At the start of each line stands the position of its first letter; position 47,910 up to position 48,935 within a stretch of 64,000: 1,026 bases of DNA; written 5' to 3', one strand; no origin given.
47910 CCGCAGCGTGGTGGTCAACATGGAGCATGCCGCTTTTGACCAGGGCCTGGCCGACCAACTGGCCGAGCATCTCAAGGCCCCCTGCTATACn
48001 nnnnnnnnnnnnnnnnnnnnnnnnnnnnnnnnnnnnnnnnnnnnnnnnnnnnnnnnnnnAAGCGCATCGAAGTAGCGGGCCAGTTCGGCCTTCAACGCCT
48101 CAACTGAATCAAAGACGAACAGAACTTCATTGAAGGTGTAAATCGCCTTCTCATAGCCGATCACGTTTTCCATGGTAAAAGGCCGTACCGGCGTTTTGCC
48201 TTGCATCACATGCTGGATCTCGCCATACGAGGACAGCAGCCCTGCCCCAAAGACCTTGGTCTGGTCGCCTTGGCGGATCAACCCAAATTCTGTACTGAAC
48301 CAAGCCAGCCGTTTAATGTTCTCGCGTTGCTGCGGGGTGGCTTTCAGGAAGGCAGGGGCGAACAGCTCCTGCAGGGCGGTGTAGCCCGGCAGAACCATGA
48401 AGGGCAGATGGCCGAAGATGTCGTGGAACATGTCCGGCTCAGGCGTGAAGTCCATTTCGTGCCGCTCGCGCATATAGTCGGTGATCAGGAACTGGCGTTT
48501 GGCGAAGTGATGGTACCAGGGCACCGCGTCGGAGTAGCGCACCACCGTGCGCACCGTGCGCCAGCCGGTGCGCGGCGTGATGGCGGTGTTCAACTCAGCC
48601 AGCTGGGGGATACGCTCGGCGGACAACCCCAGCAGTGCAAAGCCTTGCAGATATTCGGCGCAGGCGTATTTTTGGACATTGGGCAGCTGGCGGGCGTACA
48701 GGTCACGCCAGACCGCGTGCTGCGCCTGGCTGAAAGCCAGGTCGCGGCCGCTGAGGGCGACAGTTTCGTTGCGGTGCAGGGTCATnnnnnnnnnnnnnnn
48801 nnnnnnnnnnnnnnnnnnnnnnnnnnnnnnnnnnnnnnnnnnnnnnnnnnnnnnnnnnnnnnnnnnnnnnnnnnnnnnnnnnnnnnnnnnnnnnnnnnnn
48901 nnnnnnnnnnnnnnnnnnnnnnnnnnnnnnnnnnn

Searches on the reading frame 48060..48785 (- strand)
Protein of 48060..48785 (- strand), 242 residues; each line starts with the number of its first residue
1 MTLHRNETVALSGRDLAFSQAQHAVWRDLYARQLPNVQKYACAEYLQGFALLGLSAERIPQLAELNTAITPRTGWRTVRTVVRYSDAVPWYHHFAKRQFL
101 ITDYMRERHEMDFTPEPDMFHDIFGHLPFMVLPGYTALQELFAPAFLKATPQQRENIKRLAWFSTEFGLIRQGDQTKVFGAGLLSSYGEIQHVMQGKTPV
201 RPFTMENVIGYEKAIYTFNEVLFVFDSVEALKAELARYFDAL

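Call 10: find_homologous_proteins(query=window:48060-48785:-)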
Query window:48060-48785:- (242 aa): 2889 proteins with E <= 0.001 among 3384 candidates; the best 120 are listed.
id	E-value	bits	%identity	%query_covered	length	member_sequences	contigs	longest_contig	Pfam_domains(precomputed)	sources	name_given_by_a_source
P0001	1.1e-155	534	96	100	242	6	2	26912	PF00351.27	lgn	-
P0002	6.7e-136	469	83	100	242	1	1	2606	PF00351.27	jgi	jgi:phenylalanine-4-hydroxylase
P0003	3.9e-134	464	83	100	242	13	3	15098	PF00351.27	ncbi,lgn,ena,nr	ncbi:MAG TPA: hypothetical protein VI703_00995 [Anaerolineales bacterium]|nr:hypothetical protein [A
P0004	3.9e-134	464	82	100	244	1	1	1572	PF00351.27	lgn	-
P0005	5.4e-134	463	82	100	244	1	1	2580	PF00351.27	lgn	-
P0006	5.0e-133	460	82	100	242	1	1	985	PF00351.27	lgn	-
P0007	8.1e-133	459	81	100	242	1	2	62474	PF00351.27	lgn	-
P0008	4.6e-132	457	81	100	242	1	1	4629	PF00351.27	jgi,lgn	jgi:phenylalanine-4-hydroxylase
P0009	4.9e-132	457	80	100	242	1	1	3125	PF00351.27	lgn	-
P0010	9.4e-132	456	81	100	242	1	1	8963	PF00351.27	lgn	-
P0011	1.4e-131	455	81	100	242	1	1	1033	PF00351.27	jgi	jgi:phenylalanine-4-hydroxylase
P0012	2.2e-131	455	81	100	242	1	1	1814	PF00351.27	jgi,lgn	jgi:phenylalanine-4-hydroxylase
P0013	4.0e-130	451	79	100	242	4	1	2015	PF00351.27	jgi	jgi:phenylalanine-4-hydroxylase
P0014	1.0e-129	449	81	100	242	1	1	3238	PF00351.27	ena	-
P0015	2.4e-129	448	79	100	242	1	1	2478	PF00351.27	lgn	-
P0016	4.7e-129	447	79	100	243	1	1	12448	PF00351.27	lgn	-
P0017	1.2e-128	446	80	100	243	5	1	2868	PF00351.27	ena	-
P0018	1.9e-128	445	79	100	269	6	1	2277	PF00351.27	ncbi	ncbi:MAG TPA: hypothetical protein VF982_00680 [Anaerolineales bacterium]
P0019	3.8e-128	444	79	100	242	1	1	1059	PF00351.27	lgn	-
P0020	5.6e-128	444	79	100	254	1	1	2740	PF00351.27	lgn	-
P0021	1.7e-127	442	79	100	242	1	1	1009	PF00351.27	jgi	jgi:phenylalanine-4-hydroxylase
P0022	3.3e-127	441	78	100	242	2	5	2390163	PF00351.27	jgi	jgi:phenylalanine-4-hydroxylase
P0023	1.2e-126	439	78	100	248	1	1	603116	PF00351.27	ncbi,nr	ncbi:MAG: hypothetical protein KF698_10195 [Anaerolineales bacterium]|nr:hypothetical protein [Anaer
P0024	4.4e-126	437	79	100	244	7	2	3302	PF00351.27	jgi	jgi:phenylalanine-4-hydroxylase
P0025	5.8e-126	437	78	100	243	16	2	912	PF00351.27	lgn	-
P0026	6.3e-126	437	77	100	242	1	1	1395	PF00351.27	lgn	-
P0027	6.5e-126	437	78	100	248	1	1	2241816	PF00351.27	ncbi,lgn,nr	ncbi:MAG: hypothetical protein KF701_01960 [Anaerolineales bacterium]|nr:MAG: hypothetical protein K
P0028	8.1e-126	436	77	100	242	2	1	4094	PF00351.27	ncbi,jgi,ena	-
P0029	1.3e-125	436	77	100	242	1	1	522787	PF00351.27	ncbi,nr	ncbi:MAG: hypothetical protein KIS88_08665 [Anaerolineales bacterium]|nr:hypothetical protein [Anaer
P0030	2.4e-125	435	77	100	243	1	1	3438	PF00351.27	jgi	jgi:phenylalanine-4-hydroxylase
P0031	3.1e-125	435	77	100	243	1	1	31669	PF00351.27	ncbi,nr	ncbi:MAG: hypothetical protein KJZ53_01880 [Anaerolineales bacterium]|nr:hypothetical protein [Anaer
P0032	3.3e-125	434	76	100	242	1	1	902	PF00351.27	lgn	-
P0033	7.3e-125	433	77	100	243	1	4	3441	PF00351.27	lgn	-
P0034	2.6e-124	431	76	100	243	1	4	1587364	PF00351.27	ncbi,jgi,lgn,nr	ncbi:MAG: hypothetical protein KF821_06780 [Anaerolineales bacterium]|jgi:phenylalanine-4-hydroxylas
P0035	5.2e-124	430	77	99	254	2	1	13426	PF00351.27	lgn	-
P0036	1.1e-123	429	76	100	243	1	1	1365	PF00351.27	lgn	-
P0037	2.9e-123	428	76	100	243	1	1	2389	PF00351.27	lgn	-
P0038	1.1e-122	426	76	100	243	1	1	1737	PF00351.27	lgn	-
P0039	2.3e-122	425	76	98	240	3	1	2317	PF00351.27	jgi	jgi:phenylalanine-4-hydroxylase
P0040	5.9e-122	424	79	95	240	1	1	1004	PF00351.27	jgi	-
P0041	9.2e-122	423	75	100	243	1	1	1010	PF00351.27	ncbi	-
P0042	2.1e-121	422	75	100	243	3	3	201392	PF00351.27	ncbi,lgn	-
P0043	6.5e-121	420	75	96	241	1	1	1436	PF00351.27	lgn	-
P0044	1.4e-120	419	76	99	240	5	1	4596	PF00351.27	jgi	jgi:phenylalanine-4-hydroxylase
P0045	1.7e-118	412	73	97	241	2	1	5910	PF00351.27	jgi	jgi:phenylalanine-4-hydroxylase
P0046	4.1e-118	411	75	97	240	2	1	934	PF00351.27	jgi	jgi:phenylalanine-4-hydroxylase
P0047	6.3e-118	411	73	96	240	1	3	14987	PF00351.27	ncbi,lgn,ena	-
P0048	2.5e-117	409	76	96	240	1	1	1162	PF00351.27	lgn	-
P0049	3.9e-117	408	74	96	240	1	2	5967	PF00351.27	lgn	-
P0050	5.9e-116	404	73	97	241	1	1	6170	PF00351.27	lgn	-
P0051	1.5e-115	403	75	93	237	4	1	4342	PF00351.27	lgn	-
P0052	4.4e-113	395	69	98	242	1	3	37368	PF00351.27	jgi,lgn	jgi:phenylalanine-4-hydroxylase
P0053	4.9e-111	388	71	96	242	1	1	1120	PF00351.27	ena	-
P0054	1.5e-110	386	70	96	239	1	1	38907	PF00351.27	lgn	-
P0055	4.6e-110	385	70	96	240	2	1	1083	PF00351.27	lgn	-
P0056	1.2e-107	377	69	94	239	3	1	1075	PF00351.27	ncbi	-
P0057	4.4e-107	375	71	94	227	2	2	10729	PF00351.27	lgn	-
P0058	1.4e-106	373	69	94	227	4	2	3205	PF00351.27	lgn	-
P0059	1.5e-106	373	71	93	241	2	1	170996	PF00351.27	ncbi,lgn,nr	ncbi:MAG: amino acid hydroxylase [Chloroflexi bacterium]|nr:amino acid hydroxylase [Chloroflexota ba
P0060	2.4e-106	373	67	93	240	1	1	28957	PF00351.27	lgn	-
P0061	4.0e-106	372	69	94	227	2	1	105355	PF00351.27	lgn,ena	-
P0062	5.7e-106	371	69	93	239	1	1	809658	PF00351.27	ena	-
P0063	2.9e-104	366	68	95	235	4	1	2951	PF00351.27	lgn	-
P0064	3.0e-104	366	70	94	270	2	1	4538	PF00351.27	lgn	-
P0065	5.9e-104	365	67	94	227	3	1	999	PF00351.27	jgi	jgi:phenylalanine-4-hydroxylase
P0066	6.2e-104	365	66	95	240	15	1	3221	PF00351.27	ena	-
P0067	9.4e-104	364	68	91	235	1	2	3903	PF00351.27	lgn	-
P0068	1.8e-103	363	68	93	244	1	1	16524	PF00351.27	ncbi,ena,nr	ncbi:MAG: amino acid hydroxylase [Gemmatimonadota bacterium]|nr:amino acid hydroxylase [Gemmatimonad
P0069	3.5e-103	362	69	91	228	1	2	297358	PF00351.27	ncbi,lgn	-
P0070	3.9e-103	362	67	94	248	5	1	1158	PF00351.27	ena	-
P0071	4.8e-103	362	70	94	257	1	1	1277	PF00351.27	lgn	-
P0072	8.5e-103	361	67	94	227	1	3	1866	PF00351.27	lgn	-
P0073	2.1e-102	360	69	94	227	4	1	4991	PF00351.27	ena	-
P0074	2.8e-102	359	70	94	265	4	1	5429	PF00351.27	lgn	-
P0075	3.1e-102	359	69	91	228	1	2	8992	PF00351.27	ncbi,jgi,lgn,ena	-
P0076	3.3e-102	359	63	100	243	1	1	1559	PF00351.27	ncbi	-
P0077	5.2e-102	359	66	94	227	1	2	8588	PF00351.27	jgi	jgi:phenylalanine-4-hydroxylase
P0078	5.8e-102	358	66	95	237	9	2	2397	PF00351.27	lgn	-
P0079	9.6e-102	358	67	94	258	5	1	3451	PF00351.27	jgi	jgi:phenylalanine-4-hydroxylase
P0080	1.4e-101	357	68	92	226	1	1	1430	PF00351.27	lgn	-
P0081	1.4e-101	357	68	94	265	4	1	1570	PF00351.27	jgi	jgi:phenylalanine-4-hydroxylase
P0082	6.2e-101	355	66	94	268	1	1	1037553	PF00351.27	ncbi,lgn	ncbi:MAG: hypothetical protein WD906_06945 [Anaerolineales bacterium]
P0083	1.1e-100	354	63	95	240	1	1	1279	PF00351.27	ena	-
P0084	1.3e-100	354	64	98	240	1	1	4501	PF00351.27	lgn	-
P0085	1.4e-100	354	66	94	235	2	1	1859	PF00351.27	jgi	jgi:phenylalanine-4-hydroxylase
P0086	1.8e-100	353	65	93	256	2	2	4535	PF00351.27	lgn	-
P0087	1.9e-100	353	66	94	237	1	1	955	PF00351.27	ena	-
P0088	2.0e-100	353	63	100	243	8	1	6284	PF00351.27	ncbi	-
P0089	2.8e-100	353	69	93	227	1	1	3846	PF00351.27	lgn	-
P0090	2.9e-100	353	66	93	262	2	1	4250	PF00351.27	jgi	jgi:phenylalanine-4-hydroxylase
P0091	3.3e-100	353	69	92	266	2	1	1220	PF00351.27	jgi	jgi:phenylalanine-4-hydroxylase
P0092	4.4e-100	352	63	100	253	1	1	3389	PF00351.27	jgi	jgi:phenylalanine-4-hydroxylase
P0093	4.6e-100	352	63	100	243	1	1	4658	PF00351.27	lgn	-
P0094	4.7e-100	352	63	95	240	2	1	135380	PF00351.27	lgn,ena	-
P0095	5.9e-100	352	61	100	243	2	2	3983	PF00351.27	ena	-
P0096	6.9e-100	352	67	94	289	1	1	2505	PF00351.27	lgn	-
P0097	8.1e-100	351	64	95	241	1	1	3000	PF00351.27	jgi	jgi:phenylalanine-4-hydroxylase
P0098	8.4e-100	351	67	93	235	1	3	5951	PF00351.27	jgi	jgi:phenylalanine-4-hydroxylase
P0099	9.5e-100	351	65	94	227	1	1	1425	PF00351.27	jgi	jgi:phenylalanine-4-hydroxylase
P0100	1.1e-99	351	67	94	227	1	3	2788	PF00351.27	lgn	-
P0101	1.2e-99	351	66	91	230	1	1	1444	PF00351.27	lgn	-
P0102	1.3e-99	351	67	92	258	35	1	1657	PF00351.27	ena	-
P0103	1.9e-99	350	65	94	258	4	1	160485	PF00351.27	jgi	jgi:phenylalanine-4-hydroxylase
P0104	1.9e-99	350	65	94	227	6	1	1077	PF00351.27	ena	-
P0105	2.0e-99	350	65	94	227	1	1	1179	PF00351.27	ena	-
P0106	2.1e-99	350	65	94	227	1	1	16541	PF00351.27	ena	-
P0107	2.1e-99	350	60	100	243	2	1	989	PF00351.27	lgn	-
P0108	2.3e-99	350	65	94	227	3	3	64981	PF00351.27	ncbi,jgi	jgi:phenylalanine-4-hydroxylase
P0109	2.7e-99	350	62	95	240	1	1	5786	PF00351.27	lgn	-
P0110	3.1e-99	349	68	91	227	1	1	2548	PF00351.27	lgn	-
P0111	3.1e-99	349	62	100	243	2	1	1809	PF00351.27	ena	-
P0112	3.2e-99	349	66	93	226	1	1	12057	PF00351.27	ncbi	-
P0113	3.5e-99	349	68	93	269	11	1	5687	PF00351.27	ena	-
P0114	3.6e-99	349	61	100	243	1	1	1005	PF00351.27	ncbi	-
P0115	4.5e-99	349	62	100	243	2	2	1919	PF00351.27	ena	-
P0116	4.6e-99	349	66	93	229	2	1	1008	PF00351.27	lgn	-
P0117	4.7e-99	349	67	91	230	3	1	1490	PF00351.27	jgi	jgi:phenylalanine-4-hydroxylase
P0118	5.7e-99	349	66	94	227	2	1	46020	PF00351.27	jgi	-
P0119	6.8e-99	348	62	100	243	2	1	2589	PF00351.27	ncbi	-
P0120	7.4e-99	348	67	93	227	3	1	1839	PF00351.27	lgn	-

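Call 11: find_related_loci(query=window:48060-48785:-, collection=genome_contigs, flank=3000)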
Query window:48060-48785:- (242 aa) in genome_contigs; peptide patterns used: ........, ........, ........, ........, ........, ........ (x = any residue, [..] = any of these).
69 stretches matched a pattern; 44 encode a relative of the query (tblastn E <= 1e-3); 44 distinct loci.
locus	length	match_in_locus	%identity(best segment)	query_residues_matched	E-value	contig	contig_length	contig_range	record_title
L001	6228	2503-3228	83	1-242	2e-139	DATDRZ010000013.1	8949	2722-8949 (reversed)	MAG TPA_asm: Anaerolineales bacterium isolate SMAG_U7990 k141_1343123, whole genome shotgun sequence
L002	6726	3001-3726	81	1-242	5e-139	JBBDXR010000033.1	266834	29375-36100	MAG: Anaerolineales bacterium isolate LejiaD_59_59 Lejia_D_66_length_266834_cov_37, whole genome shotgun sequence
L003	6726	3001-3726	79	1-242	6e-134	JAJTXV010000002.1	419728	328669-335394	MAG: Anaerolineales bacterium isolate DTUCFX4 2-Genome38, whole genome shotgun sequence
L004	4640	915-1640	79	1-242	2e-134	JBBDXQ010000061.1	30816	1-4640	MAG: Anaerolineales bacterium isolate LejiaD_56_9 Lejia_D_2416_length_30816_cov_6, whole genome shotgun sequence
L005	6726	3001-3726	78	1-242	7e-132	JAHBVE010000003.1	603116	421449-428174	MAG: Anaerolineales bacterium isolate ACE_CHL7 CHL7_3, whole genome shotgun sequence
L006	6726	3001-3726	77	1-242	2e-131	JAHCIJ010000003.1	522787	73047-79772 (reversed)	MAG: Anaerolineales bacterium isolate TGS_CHL6 CHL6_3, whole genome shotgun sequence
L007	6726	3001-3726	78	1-242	6e-131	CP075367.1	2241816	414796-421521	MAG: Anaerolineales bacterium isolate ACE_CHL1 chromosome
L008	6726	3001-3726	75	1-242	4e-127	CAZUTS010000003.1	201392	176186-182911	MAG TPA_asm: uncultured Anaerolineaceae bacterium isolate binchicken_co179_61 genome assembly, contig: NODE_300_length_2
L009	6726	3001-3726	74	1-242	2e-125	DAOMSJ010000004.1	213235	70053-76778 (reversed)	MAG TPA_asm: Anaerolineales bacterium isolate AMR_MDS_5785 NODE_11_length_213235_cov_13.090191, whole genome shotgun seq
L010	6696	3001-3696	74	11-242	3e-118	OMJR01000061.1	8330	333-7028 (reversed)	Anaerolineaceae bacterium isolate AM_2104 genome assembly, contig: k99_702520, whole genome shotgun sequence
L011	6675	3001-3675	71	18-242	7e-111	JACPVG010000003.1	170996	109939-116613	MAG: Chloroflexi bacterium isolate NC_groundwater_778_Ag_S2p5_63_23 JBCH_GD18_4_SO25_S179_scaffold_51865, whole genome s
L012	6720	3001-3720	65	12-242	4e-108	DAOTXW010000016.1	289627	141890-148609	MAG TPA_asm: Anaerolineae bacterium isolate H21_280 k133_3196673, whole genome shotgun sequence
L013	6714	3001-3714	66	8-242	1e-107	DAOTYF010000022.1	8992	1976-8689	MAG TPA_asm: Anaerolineae bacterium isolate H23_308 k115_138669, whole genome shotgun sequence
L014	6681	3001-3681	66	16-242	6e-107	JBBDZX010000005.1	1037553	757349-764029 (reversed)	MAG: Anaerolineales bacterium isolate LejiaD_64_227 Lejia_D_2_length_1037553_cov_135, whole genome shotgun sequence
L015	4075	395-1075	66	16-242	4e-105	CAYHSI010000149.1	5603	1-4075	MAG TPA_asm: uncultured Anaerolineaceae bacterium isolate ERP119705_co14_525 genome assembly, contig: NODE_26767_length_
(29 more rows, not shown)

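Call 37: find_related_loci(query=window:48060-48785:-, collection=metagenome_contigs, flank=1500)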
Query window:48060-48785:- (242 aa) in metagenome_contigs; peptide patterns used: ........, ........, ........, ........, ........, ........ (x = any residue, [..] = any of these).
100 stretches matched a pattern; 64 encode a relative of the query (tblastn E <= 1e-3); 64 distinct loci.
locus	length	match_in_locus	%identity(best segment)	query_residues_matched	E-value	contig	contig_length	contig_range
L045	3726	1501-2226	83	1-242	9e-141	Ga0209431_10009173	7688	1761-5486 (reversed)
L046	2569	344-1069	82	1-242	3e-143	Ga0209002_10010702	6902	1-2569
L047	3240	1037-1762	82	1-242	2e-144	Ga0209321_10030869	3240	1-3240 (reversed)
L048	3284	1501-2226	79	1-242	1e-138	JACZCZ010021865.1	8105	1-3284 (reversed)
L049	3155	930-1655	77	1-242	5e-135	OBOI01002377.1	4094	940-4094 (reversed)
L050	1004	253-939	79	14-242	7e-139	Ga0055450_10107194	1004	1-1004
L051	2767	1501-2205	76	8-242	3e-127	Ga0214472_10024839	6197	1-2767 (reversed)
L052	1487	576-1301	73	1-242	4e-134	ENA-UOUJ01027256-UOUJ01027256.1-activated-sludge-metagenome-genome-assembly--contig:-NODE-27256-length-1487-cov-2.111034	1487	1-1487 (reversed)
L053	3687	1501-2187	71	14-242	3e-115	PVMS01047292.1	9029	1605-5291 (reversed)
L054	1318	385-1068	69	15-242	1e-122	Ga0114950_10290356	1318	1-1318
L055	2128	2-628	78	34-242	5e-116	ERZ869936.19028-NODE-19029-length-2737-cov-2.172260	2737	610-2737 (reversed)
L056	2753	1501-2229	66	1-242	5e-111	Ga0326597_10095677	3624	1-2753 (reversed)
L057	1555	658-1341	67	15-242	2e-116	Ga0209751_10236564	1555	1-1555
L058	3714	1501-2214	66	8-242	9e-108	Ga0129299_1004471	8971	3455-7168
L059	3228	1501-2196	64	11-242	7e-106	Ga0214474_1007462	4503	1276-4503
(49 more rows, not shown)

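Call 50: search_protein_families(library=ncbifam, proteins=[window:48060-48785:-], max_evalue=0.001)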
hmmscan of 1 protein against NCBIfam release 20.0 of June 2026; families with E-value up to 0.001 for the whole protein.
window:48060-48785:- (242 aa): 7 families
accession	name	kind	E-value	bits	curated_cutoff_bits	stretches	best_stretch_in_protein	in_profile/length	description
NF008877.0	PRK11913.1-2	equivalog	6.6e-63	212.2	247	1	17-234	23-241/264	phenylalanine 4-monooxygenase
TIGR01267.1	Phe4hydrox_mono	equivalog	1.3e-55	188.3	264.75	1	17-241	9-234/248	phenylalanine 4-monooxygenase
TIGR01269.1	Tyr_3_monoox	equivalog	4.6e-37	128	654.65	1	18-240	184-409/457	tyrosine 3-monooxygenase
TIGR01270.1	Trp_5_monoox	equivalog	1.6e-35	122.7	705.5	1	18-238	190-414/464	tryptophan 5-monooxygenase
NF010657.0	PRK14056.1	equivalog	7.7e-34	117.6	346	2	18-149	23-152/580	aromatic amino acid hydroxylase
TIGR01268.1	Phe4hydrox_tetr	equivalog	1.9e-33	115.9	704.8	1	18-238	163-386/436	phenylalanine 4-monooxygenase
NF010656.0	PRK14055.1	equivalog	3.1e-11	43.2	472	1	93-230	172-325/362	aromatic amino acid hydroxylase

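Call 51: search_solved_structures(query=window:48060-48785:-, max_evalue=1e-10)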
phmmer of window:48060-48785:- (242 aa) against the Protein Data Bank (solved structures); distinct sequences matched with E-value up to 1e-10: 45.
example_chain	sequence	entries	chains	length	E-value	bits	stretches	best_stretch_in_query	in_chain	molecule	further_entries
4esm_A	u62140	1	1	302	1.3e-38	136.2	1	18-231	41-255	Phenylalanine-4-hydroxylase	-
1ltu_A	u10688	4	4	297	1.3e-38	136.2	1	18-231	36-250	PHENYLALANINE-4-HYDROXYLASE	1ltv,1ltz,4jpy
3tcy_A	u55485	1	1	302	1.4e-38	136.1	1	18-231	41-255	Phenylalanine-4-hydroxylase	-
4etl_A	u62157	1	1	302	1.7e-38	135.8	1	18-231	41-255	Phenylalanine-4-hydroxylase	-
3tk2_A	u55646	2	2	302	2.7e-38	135.2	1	18-231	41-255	Phenylalanine-4-hydroxylase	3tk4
4q3w_A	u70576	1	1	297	4.8e-38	134.3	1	18-231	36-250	Phenylalanine-4-hydroxylase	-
4q3x_A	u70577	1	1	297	6.6e-38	133.9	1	18-231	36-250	Phenylalanine-4-hydroxylase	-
4jpx_A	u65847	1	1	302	6.9e-38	133.8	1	18-231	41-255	Phenylalanine-4-hydroxylase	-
4q3z_A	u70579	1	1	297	1.3e-37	132.9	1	18-231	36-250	Phenylalanine-4-hydroxylase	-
4q3y_A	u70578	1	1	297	1.8e-37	132.5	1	18-231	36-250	Phenylalanine-4-hydroxylase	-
2v28_A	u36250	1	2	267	3.6e-36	128.2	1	18-225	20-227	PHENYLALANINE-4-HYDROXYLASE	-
2v27_A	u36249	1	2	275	3.9e-36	128.1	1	18-225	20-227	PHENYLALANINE HYDROXYLASE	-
3e2t_A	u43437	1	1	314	1.5e-33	119.6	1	16-238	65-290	Tryptophan 5-hydroxylase 1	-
3hf6_A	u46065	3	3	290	3.6e-33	118.4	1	18-237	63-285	Tryptophan 5-hydroxylase 1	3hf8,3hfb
1mlw_A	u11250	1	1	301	3.9e-33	118.2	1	18-237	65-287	Tryptophan 5-monooxygenase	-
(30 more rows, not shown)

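Call 55: find_encoding_contigs(protein=P0001, flank=600, max_places=4)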
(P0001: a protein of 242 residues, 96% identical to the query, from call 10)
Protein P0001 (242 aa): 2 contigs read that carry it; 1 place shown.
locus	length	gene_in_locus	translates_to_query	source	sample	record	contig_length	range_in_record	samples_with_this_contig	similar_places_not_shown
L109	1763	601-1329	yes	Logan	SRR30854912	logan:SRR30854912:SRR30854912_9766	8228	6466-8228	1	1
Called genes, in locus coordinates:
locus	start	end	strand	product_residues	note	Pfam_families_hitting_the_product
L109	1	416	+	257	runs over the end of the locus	PF00561:Abhydrolase_1, PF12146:Hydrolase_4, PF12697:Abhydrolase_6, PF03096:Ndr, PF20408:Abhydrolase_11 (faint)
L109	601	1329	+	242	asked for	PF00351:Biopterin_H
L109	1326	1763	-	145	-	?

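Call 56: find_encoding_contigs(protein=P0007, flank=600, max_places=3)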
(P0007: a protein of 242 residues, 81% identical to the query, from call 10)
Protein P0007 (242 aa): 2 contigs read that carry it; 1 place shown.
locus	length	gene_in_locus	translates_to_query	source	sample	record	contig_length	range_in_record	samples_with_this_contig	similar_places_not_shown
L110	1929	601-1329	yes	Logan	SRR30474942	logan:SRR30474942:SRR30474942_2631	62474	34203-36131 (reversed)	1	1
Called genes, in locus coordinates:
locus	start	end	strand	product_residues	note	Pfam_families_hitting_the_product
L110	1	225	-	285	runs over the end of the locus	PF20240:DUF6597, PF00165:HTH_AraC (faint), PF12833:HTH_18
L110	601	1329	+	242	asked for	PF00351:Biopterin_H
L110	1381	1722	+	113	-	PF03992:ABM (weak)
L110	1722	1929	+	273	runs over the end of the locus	PF00561:Abhydrolase_1 (weak), PF12146:Hydrolase_4, PF12697:Abhydrolase_6, PF08386:Abhydrolase_4 (weak)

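Call 57: find_encoding_contigs(protein=P0010, flank=600, max_places=3)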
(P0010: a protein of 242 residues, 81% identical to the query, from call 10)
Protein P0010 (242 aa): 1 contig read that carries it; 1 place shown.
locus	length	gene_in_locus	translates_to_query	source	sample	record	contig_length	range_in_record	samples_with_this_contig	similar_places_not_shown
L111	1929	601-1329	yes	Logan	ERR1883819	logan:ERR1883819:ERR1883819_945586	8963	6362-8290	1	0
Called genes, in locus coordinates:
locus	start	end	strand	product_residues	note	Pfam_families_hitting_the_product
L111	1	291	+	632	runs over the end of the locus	PF13522:GATase_6, PF13537:GATase_7, PF00733:Asn_synthase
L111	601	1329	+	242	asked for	PF00351:Biopterin_H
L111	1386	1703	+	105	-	PF03992:ABM (faint)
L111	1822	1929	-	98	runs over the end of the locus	-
